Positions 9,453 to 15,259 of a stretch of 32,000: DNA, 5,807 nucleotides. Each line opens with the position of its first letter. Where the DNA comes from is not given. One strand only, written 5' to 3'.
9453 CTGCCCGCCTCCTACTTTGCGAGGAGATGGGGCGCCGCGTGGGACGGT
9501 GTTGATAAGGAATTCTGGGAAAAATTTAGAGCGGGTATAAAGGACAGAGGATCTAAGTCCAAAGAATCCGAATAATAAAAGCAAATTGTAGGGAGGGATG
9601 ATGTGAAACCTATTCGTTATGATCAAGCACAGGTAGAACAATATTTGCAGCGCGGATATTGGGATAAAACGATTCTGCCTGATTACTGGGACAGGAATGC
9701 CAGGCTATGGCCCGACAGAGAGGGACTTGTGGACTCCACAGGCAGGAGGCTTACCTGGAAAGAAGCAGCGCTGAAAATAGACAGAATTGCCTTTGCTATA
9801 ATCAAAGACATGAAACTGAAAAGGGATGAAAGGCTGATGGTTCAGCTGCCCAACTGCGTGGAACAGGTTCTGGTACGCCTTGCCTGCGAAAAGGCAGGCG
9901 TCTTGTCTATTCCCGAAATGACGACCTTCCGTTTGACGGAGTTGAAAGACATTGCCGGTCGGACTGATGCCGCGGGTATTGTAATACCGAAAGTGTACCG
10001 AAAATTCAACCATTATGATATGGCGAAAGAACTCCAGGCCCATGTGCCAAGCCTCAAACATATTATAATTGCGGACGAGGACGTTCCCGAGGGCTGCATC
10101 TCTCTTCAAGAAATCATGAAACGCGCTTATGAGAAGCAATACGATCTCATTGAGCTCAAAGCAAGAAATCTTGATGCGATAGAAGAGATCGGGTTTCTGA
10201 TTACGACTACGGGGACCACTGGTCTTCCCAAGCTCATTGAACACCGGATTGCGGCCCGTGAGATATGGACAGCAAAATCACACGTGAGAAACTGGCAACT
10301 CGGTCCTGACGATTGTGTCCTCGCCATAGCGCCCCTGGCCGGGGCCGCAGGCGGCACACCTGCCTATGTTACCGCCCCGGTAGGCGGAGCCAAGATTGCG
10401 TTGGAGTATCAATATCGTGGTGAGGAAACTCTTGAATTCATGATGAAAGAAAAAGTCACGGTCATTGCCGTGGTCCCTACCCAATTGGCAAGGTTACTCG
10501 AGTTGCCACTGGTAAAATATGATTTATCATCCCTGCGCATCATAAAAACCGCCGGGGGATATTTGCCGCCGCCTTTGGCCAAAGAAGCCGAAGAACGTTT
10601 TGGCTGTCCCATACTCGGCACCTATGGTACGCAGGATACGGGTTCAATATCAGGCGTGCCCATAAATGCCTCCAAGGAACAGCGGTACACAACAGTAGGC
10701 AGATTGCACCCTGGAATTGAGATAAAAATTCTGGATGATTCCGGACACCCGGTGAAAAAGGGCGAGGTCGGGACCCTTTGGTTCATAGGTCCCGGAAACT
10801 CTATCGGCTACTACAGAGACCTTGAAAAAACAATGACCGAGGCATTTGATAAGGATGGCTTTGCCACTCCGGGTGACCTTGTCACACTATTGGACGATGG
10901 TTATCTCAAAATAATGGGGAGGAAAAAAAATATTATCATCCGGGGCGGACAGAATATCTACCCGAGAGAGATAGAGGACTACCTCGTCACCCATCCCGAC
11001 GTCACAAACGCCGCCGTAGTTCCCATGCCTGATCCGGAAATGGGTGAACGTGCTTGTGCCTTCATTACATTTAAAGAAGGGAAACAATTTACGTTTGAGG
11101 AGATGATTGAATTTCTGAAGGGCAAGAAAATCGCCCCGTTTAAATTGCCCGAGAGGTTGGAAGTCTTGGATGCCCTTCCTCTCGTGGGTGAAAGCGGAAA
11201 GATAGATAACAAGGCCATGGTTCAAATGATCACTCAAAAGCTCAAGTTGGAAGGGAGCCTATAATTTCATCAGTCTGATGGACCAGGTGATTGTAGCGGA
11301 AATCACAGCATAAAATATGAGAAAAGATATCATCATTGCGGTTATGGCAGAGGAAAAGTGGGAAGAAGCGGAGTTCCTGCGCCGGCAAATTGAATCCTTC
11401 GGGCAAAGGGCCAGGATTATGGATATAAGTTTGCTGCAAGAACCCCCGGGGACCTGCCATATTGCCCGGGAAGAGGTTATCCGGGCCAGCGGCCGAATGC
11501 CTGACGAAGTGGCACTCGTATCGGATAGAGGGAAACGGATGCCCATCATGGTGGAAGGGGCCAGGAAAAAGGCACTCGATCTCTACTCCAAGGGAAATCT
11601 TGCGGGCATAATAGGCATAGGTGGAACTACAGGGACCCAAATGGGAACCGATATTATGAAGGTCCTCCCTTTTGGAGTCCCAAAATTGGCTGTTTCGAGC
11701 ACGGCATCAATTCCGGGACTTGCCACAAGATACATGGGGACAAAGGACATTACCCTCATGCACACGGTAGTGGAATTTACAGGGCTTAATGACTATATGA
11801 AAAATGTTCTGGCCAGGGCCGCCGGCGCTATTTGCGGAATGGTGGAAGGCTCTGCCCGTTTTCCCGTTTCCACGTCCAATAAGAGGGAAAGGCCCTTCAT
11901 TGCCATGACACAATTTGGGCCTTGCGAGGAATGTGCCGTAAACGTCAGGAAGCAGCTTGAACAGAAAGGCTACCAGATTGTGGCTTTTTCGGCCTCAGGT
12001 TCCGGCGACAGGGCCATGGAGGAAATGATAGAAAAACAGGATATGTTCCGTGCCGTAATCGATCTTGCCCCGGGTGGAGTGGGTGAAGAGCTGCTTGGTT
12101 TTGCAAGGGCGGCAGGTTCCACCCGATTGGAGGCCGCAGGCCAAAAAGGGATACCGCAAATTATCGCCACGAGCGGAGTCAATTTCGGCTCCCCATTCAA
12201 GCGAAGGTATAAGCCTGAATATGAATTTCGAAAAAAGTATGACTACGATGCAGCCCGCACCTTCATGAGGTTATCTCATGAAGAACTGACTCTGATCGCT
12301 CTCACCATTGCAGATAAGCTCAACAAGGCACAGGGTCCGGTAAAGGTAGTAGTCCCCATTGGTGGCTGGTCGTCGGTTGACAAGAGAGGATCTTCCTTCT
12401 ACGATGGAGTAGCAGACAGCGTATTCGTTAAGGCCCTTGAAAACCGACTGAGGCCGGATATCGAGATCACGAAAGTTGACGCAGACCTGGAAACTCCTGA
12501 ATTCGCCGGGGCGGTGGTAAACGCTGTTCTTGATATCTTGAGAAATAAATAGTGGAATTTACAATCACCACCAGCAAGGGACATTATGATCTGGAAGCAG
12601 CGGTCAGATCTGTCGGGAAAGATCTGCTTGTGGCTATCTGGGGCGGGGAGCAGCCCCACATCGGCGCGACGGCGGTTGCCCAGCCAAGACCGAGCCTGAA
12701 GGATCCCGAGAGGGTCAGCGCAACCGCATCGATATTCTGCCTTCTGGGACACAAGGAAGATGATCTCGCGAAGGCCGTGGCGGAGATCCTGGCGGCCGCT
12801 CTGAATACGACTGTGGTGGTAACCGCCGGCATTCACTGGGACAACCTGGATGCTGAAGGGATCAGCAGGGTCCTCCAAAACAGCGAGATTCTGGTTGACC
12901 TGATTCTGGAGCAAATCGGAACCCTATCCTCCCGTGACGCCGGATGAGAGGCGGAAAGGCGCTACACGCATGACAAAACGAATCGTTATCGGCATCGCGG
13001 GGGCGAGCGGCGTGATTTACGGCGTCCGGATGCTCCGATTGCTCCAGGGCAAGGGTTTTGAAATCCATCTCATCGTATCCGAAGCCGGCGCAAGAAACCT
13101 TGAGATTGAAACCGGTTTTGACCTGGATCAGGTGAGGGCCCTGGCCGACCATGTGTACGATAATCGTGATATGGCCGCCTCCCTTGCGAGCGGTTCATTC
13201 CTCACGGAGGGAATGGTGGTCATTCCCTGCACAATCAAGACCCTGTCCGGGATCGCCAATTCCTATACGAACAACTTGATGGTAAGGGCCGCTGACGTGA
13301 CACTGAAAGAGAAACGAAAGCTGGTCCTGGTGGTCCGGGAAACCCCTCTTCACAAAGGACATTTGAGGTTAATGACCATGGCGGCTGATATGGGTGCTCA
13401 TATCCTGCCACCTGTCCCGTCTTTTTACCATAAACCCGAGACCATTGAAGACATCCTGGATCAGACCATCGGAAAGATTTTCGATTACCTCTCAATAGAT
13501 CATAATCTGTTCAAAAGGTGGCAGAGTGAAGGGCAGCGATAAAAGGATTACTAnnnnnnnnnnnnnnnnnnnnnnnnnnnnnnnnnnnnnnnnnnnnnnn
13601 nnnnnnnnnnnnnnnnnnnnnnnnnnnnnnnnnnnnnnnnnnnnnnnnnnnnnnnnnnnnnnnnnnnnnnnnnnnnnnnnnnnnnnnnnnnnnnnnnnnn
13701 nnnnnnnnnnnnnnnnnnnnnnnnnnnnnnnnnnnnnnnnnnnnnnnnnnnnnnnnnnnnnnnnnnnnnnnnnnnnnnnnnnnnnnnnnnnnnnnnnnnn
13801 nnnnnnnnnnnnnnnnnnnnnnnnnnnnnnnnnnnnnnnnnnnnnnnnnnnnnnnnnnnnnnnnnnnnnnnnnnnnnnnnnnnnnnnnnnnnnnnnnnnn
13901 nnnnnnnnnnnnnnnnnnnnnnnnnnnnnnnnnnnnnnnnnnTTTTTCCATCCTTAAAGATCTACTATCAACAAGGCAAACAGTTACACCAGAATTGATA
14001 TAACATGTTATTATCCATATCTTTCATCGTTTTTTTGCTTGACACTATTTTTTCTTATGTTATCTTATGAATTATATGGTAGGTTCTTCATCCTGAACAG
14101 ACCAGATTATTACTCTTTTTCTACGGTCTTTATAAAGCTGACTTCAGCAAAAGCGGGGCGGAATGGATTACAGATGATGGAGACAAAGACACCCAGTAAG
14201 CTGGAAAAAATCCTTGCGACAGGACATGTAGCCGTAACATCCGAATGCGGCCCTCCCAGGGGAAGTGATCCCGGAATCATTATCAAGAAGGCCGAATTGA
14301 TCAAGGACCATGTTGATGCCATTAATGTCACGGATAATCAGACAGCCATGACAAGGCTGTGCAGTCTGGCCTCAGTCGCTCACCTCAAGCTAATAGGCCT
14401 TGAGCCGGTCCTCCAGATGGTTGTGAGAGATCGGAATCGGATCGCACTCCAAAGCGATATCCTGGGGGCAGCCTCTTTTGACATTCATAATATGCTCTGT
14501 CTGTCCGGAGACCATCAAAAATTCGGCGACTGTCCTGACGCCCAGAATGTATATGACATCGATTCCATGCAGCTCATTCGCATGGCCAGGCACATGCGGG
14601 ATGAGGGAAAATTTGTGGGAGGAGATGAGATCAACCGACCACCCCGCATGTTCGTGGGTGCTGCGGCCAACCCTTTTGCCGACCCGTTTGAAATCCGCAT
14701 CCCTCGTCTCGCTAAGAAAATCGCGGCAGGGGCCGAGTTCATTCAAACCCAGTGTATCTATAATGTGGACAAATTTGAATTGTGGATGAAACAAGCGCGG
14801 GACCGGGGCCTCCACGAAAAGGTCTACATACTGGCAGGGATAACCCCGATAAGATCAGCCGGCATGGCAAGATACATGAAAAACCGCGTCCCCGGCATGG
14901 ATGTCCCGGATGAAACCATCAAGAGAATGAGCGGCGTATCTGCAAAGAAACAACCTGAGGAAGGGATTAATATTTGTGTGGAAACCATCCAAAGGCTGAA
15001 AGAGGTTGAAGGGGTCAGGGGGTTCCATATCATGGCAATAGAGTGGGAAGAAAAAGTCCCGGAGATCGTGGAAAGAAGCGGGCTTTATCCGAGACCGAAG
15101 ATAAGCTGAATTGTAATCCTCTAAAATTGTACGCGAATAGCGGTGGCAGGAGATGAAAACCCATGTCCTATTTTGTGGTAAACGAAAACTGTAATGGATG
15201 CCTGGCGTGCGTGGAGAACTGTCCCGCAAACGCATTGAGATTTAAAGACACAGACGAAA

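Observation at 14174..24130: MetFV plus two HdrA-like flavoproteins, an HdrC-like protein, an AOR-family enzyme and a polyferredoxin, with no HdrB or MvhD: candidate new bifurcating or BamB-like module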

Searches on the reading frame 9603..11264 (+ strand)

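Call 6: search_protein_families(library=pfam, proteins=[window:9603-11264:+], max_evalue=0.001)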
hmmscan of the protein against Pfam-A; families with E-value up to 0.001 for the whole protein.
window:9603-11264:+ (553 aa): 2 families
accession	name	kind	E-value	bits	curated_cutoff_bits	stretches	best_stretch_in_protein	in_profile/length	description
PF00501.34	AMP-binding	-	2.1e-55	188.5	29.9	1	30-404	2-384/384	AMP-binding enzyme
PF13193.12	AMP-binding_C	-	1.8e-14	54.9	24.5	1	456-528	1-72/76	AMP-binding enzyme C-terminal domain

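Call 63: search_protein_families(library=ncbifam, proteins=[window:9603-11264:+], max_evalue=0.00001)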
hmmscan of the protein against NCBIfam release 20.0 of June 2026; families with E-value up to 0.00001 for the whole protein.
window:9603-11264:+ (553 aa): 98 families (the best 25 are shown)
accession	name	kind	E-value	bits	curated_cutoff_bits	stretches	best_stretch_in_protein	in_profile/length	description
NF004758.0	PRK06087.1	equivalog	8.1e-93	311.7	736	1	4-549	5-541/548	medium-chain fatty-acid--CoA ligase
TIGR03208.1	cyc_hxne_CoA_lg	equivalog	4.4e-87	293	792.3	1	17-535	16-532/538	cyclohexanecarboxylate-CoA ligase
TIGR02275.1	DHB_AMP_lig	equivalog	2e-82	277.1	723.55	1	6-539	6-525/526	(2,3-dihydroxybenzoyl)adenylate synthase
NF004837.0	PRK06187.1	subfamily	1.4e-79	267.8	476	1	31-546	16-525/531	long-chain-fatty-acid--CoA ligase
NF009233.0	PRK12583.1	subfamily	8.4e-79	265.4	832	1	22-549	17-556/558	fatty acid CoA ligase family protein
NF008192.1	PRK10946.1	equivalog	2e-74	250.8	783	1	5-546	6-532/534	(2,3-dihydroxybenzoyl)adenylate synthase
NF005801.1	PRK07656.1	equivalog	4.5e-65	220.2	657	1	25-534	3-494/500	FadD3 family acyl-CoA ligase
NF005702.0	PRK07514.1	subfamily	2.5e-61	207.6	558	1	43-536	23-493/506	malonyl-CoA synthase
NF005676.0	PRK07470.1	equivalog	3.2e-61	207.5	774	1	27-546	24-532/544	acyl-CoA synthetase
NF005714.0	PRK07529.1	subfamily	4.2e-61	207.1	632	1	46-538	60-571/640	acyl-CoA synthetase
NF009071.0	PRK12406.1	subfamily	1.9e-58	198.1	701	1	45-542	8-501/510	acyl-CoA synthetase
NF006182.0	PRK08316.1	subfamily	1.7e-57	195.1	663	1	23-542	11-516/523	fatty acyl-CoA synthetase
TIGR01923.1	menE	equivalog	3.5e-57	194.2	330.15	1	51-537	1-440/442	o-succinylbenzoate--CoA ligase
NF005307.0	PRK06839.1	equivalog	8.3e-56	189.6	748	1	28-544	6-494/496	o-succinylbenzoate--CoA ligase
NF004511.1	PRK05852.1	equivalog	5.4e-55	187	650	1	28-540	4-501/505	FadD7 family fatty acid--CoA ligase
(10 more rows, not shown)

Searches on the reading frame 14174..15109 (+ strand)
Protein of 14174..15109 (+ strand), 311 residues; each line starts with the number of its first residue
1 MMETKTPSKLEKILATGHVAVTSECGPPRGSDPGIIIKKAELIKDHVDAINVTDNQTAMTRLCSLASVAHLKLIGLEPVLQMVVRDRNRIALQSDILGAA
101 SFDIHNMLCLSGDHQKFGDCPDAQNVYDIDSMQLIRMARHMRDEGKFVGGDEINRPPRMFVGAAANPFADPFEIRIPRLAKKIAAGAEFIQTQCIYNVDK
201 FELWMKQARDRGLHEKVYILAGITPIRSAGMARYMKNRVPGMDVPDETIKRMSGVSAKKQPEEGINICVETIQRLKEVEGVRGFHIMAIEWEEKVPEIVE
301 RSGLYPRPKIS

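Call 4: search_protein_families(library=pfam, proteins=[window:14174-15109:+], max_evalue=0.01)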
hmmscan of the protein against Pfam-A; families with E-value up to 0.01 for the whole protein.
window:14174-15109:+ (311 aa): 1 family
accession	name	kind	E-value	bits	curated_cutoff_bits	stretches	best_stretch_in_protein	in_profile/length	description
PF02219.23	MTHFR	-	7.1e-36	124.4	24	1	9-303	1-287/287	Methylenetetrahydrofolate reductase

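Call 7: search_protein_families(library=ncbifam, proteins=[window:14174-15109:+], max_evalue=0.001)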
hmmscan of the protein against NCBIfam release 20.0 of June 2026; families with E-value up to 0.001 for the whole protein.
window:14174-15109:+ (311 aa): 4 families
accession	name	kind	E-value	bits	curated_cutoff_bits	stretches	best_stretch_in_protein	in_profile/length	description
NF006396.0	PRK08645.1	equivalog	7.4e-66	222.5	453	1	4-288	308-587/611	bifunctional homocysteine S-methyltransferase/methylenetetrahydrofolate reductase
TIGR00676.1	fadh2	equivalog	4e-20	72.3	293.7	1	48-300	30-272/275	methylenetetrahydrofolate reductase [NAD(P)H]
TIGR00677.1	fadh2_euk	equivalog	2.4e-17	63.2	310.05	1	61-305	46-278/281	methylenetetrahydrofolate reductase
NF006950.0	PRK09432.1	equivalog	3.2e-05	23.4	382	1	178-293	168-281/296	methylenetetrahydrofolate reductase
